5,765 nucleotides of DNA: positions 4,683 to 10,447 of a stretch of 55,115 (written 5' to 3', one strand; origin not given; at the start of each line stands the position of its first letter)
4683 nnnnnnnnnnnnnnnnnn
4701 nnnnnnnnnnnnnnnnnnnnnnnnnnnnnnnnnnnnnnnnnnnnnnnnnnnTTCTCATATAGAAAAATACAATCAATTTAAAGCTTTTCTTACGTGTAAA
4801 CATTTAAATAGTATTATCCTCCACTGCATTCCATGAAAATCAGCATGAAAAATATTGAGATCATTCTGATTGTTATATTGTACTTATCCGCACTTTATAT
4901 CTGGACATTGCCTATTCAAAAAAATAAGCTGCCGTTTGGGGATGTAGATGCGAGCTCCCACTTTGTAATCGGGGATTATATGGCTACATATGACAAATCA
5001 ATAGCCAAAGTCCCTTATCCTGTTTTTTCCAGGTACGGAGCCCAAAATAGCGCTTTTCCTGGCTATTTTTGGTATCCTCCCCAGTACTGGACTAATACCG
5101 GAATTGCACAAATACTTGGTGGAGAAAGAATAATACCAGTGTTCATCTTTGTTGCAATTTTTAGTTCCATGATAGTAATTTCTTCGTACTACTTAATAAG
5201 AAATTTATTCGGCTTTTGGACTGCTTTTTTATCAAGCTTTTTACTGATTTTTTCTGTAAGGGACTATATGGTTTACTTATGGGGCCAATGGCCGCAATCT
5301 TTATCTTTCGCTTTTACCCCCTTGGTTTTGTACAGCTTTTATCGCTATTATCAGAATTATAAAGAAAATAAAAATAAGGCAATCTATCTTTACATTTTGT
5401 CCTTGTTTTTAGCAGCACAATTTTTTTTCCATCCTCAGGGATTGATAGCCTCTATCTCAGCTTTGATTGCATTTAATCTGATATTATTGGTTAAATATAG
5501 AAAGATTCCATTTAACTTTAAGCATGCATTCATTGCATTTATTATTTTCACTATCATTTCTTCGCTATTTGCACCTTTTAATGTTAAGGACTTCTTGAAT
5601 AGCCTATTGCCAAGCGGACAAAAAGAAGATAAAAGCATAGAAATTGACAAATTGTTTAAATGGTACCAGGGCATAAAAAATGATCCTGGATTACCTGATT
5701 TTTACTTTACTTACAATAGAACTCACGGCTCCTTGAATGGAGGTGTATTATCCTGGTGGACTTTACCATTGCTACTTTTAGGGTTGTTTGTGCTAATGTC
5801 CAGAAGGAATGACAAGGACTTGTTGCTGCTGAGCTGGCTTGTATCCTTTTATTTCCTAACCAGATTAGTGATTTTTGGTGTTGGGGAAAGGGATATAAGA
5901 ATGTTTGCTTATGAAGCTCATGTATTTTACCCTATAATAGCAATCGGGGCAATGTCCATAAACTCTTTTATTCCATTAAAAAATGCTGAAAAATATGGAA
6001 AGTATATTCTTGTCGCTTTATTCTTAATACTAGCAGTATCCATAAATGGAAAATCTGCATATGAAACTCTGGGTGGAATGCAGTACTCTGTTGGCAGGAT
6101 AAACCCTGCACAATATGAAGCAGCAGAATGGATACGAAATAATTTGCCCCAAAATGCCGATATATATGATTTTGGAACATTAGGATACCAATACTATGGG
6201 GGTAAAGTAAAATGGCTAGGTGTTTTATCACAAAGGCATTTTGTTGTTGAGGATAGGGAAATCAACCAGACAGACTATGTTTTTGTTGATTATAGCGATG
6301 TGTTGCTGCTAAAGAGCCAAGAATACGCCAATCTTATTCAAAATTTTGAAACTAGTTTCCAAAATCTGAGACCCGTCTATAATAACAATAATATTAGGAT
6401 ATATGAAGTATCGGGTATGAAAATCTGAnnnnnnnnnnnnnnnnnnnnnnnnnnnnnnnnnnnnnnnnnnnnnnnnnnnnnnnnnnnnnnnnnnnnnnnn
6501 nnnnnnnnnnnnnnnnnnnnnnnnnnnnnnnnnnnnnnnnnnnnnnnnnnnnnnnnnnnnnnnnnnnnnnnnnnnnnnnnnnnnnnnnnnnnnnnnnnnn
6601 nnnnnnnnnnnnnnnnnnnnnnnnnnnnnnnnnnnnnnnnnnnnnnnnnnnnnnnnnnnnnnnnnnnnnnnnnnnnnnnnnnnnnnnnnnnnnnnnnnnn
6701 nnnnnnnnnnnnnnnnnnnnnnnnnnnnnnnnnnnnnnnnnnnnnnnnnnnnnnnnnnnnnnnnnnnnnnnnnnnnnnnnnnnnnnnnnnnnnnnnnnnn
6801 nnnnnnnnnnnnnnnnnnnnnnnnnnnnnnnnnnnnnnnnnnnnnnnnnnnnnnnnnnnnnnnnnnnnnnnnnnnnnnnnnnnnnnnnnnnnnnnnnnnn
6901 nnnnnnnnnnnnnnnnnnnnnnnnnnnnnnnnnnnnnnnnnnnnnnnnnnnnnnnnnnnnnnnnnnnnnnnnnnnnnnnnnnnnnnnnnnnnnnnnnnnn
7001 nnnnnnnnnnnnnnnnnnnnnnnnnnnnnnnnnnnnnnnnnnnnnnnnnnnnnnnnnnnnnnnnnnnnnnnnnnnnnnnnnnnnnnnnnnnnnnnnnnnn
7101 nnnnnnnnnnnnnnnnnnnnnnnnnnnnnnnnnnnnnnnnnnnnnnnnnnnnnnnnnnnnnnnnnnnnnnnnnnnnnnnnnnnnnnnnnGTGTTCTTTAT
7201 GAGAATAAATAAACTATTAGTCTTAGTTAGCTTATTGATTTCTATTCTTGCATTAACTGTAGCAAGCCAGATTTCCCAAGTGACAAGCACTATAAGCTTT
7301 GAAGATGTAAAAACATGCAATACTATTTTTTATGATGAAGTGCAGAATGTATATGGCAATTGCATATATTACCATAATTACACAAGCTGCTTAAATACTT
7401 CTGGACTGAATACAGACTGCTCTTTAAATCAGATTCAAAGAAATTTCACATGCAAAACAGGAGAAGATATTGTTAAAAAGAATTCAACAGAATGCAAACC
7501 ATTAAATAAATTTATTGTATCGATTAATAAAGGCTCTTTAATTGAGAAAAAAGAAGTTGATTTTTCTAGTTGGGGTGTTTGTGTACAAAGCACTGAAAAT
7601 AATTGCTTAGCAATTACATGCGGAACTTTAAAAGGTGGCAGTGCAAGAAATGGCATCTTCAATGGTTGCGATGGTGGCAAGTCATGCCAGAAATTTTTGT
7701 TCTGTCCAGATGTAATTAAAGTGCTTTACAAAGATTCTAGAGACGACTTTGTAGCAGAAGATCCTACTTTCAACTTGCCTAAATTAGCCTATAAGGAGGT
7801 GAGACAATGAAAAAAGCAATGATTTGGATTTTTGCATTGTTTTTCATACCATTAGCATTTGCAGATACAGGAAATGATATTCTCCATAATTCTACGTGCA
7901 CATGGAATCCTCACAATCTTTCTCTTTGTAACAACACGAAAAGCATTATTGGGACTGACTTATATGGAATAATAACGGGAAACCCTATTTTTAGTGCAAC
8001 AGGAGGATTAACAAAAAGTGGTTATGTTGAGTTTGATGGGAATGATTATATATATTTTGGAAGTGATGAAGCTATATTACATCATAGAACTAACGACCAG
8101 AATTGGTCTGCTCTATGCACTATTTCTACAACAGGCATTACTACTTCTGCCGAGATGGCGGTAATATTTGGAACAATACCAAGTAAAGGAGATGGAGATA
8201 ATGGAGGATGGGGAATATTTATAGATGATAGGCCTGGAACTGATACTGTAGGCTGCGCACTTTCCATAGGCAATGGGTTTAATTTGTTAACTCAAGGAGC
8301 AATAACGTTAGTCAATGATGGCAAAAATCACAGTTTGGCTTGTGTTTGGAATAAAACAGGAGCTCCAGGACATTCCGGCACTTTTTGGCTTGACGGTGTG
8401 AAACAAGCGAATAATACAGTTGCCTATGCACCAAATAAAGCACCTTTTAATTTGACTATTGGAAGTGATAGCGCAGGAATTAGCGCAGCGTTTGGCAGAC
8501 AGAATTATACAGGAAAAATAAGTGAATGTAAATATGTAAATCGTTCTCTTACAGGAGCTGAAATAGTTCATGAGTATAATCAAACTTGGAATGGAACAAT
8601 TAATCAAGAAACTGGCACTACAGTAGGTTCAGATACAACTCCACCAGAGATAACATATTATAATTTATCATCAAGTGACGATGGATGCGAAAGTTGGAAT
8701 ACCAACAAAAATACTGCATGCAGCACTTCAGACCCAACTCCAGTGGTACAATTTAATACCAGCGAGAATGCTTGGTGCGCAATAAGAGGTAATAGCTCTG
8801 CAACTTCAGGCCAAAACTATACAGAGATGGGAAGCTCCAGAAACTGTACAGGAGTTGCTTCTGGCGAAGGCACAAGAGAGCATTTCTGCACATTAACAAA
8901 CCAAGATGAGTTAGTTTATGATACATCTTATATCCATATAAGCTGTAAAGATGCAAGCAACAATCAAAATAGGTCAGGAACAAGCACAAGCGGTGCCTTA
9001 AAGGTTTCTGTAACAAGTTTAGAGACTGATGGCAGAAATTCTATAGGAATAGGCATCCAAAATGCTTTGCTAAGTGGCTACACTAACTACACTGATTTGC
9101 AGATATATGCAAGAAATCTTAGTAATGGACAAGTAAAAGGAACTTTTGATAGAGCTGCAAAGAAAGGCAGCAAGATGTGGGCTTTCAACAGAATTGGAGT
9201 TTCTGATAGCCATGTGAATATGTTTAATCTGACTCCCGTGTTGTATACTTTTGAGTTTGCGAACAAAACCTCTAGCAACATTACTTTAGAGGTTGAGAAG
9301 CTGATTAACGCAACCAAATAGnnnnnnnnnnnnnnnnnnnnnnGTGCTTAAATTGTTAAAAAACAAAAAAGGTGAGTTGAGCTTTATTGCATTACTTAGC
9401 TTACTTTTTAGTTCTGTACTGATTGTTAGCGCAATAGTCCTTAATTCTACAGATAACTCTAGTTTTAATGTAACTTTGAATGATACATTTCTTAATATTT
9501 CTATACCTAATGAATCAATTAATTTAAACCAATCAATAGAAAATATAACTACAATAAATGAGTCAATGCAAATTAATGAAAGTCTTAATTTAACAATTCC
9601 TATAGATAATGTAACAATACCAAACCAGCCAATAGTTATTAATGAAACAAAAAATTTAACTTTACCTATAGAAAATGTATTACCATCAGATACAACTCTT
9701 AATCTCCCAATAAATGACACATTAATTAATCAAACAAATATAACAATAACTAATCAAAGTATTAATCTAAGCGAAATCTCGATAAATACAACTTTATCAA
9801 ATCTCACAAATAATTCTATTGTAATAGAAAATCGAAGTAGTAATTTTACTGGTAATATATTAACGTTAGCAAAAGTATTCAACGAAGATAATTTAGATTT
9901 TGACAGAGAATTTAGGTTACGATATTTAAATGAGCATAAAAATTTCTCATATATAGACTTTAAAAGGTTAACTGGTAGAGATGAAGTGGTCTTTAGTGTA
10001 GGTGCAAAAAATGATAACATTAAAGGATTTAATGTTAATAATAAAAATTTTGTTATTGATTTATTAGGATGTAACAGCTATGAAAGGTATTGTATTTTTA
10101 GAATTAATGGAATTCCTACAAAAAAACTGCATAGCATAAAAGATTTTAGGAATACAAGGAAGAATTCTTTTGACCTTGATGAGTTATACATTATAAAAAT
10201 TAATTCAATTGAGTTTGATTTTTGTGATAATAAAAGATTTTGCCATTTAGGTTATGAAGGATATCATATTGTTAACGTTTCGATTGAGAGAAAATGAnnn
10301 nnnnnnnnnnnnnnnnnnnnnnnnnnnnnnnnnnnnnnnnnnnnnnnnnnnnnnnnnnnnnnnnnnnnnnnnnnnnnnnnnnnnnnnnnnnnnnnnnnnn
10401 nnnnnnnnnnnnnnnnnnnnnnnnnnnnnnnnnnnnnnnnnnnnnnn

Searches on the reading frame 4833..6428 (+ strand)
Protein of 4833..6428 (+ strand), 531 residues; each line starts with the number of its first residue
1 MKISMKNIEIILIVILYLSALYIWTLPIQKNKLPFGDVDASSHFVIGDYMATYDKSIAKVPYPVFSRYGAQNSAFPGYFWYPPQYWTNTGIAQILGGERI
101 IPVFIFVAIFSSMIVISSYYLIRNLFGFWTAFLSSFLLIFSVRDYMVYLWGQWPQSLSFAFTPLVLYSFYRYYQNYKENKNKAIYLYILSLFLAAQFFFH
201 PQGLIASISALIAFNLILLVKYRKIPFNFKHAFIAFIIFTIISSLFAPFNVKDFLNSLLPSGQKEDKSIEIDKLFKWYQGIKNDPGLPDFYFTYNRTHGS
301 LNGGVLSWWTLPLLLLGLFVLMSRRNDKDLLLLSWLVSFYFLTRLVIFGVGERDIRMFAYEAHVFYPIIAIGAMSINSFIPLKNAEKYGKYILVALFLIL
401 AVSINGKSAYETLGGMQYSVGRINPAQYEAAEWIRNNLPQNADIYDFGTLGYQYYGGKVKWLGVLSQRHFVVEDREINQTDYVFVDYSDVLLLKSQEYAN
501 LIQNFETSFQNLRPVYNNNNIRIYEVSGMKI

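Call 25: search_protein_families(library=pfam, proteins=[window:4833-6428:+], max_evalue=0.001)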
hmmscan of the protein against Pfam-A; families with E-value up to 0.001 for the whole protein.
window:4833-6428:+ (531 aa): 2 families
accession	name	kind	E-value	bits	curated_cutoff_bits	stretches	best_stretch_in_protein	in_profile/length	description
PF20176.3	DUF6541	-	2.3e-08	33.2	29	1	114-343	194-408/646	Family of unknown function (DUF6541)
PF13231.12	PMT_2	-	1.1e-05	26.1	26.1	1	85-243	7-155/160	Dolichyl-phosphate-mannose-protein mannosyltransferase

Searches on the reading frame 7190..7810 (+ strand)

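Call 3: search_protein_families(library=pfam, proteins=[window:7190-7810:+], max_evalue=1)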
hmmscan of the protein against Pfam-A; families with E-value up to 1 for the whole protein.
window:7190-7810:+ (206 aa): 2 families
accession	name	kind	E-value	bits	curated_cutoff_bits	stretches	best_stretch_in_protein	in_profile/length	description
PF19027.5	DUF5752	-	0.076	12.8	23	1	47-73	26-52/208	Family of unknown function (DUF5752)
PF12071.13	DUF3551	-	0.11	13.1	26.5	1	20-82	9-68/78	Protein of unknown function (DUF3551)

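Call 68: search_protein_families(library=ncbifam, proteins=[window:7190-7810:+], max_evalue=0.01)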
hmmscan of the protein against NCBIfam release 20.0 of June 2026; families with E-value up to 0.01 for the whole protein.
window:7190-7810:+ (206 aa): 0 families

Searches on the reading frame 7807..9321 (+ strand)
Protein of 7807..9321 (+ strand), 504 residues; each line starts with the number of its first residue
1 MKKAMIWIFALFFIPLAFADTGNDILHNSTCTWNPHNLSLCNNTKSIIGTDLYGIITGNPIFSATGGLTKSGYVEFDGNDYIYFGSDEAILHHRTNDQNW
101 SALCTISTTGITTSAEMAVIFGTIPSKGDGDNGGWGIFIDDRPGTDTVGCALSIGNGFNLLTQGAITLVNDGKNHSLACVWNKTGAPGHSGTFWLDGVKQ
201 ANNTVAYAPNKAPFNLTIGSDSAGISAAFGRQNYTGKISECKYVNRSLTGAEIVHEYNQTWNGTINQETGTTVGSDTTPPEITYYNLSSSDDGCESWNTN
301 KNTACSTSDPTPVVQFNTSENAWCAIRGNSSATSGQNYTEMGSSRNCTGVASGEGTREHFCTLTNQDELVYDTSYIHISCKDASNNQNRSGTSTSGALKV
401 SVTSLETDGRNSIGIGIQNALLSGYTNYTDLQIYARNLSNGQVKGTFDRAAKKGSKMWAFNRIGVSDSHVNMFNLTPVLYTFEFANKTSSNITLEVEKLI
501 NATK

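Call 3: search_protein_families(library=pfam, proteins=[window:7807-9321:+], max_evalue=1)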
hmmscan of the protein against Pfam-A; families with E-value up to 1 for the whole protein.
window:7807-9321:+ (504 aa): 0 families

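Call 47: search_solved_structures(query=window:7807-9321:+, max_evalue=1)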
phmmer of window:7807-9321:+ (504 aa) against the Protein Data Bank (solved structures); distinct sequences matched with E-value up to 1: 0.

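Call 68: search_protein_families(library=ncbifam, proteins=[window:7807-9321:+], max_evalue=0.01)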
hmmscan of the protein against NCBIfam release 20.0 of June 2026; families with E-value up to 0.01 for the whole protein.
window:7807-9321:+ (504 aa): 0 families

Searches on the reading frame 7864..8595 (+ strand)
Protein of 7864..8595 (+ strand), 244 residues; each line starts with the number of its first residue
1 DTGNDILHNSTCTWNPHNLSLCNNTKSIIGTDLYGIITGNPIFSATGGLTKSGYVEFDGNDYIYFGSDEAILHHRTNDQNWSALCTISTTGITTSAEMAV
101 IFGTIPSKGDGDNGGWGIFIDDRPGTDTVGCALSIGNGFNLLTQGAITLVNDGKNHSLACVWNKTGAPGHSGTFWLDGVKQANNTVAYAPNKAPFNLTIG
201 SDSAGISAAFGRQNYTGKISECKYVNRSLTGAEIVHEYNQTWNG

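Call 46: search_protein_families(library=pfam, proteins=[window:7864-8595:+], max_evalue=10)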
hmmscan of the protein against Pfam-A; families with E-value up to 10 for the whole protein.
seq(244 aa): 1 family
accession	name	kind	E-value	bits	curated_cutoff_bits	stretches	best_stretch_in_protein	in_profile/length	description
PF13385.13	Laminin_G_3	-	8.8e-08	32.9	27.6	1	79-234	17-150/151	Concanavalin A-like lectin/glucanases superfamily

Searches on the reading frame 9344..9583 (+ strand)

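Call 46: search_protein_families(library=pfam, proteins=[window:9344-9583:+], max_evalue=10)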
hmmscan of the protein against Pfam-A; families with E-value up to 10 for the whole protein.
seq(80 aa): 1 family
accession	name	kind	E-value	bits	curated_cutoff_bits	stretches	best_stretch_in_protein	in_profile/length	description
PF21541.2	CATSPERB_1st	-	0.01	16.1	27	1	16-69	40-97/120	CATSPER protein subunit beta protein 1st domain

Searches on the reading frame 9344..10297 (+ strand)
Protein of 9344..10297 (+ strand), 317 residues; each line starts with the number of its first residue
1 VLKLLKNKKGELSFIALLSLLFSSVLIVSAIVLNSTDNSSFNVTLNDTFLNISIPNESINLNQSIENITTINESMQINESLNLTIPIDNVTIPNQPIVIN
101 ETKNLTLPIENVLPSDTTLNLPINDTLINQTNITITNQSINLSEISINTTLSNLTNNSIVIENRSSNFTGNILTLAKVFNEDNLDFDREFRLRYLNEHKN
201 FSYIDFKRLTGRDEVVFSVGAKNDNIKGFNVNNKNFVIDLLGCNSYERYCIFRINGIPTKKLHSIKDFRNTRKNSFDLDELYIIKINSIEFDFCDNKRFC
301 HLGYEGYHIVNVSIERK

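Call 3: search_protein_families(library=pfam, proteins=[window:9344-10297:+], max_evalue=1)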
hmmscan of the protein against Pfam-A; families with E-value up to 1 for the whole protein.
window:9344-10297:+ (317 aa): 1 family
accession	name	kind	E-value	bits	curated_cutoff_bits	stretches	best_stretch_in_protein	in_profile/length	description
PF21541.2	CATSPERB_1st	-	0.032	14.5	27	1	16-82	40-110/120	CATSPER protein subunit beta protein 1st domain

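Call 68: search_protein_families(library=ncbifam, proteins=[window:9344-10297:+], max_evalue=0.01)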
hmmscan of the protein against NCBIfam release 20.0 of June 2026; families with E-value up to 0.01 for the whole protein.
window:9344-10297:+ (317 aa): 0 families
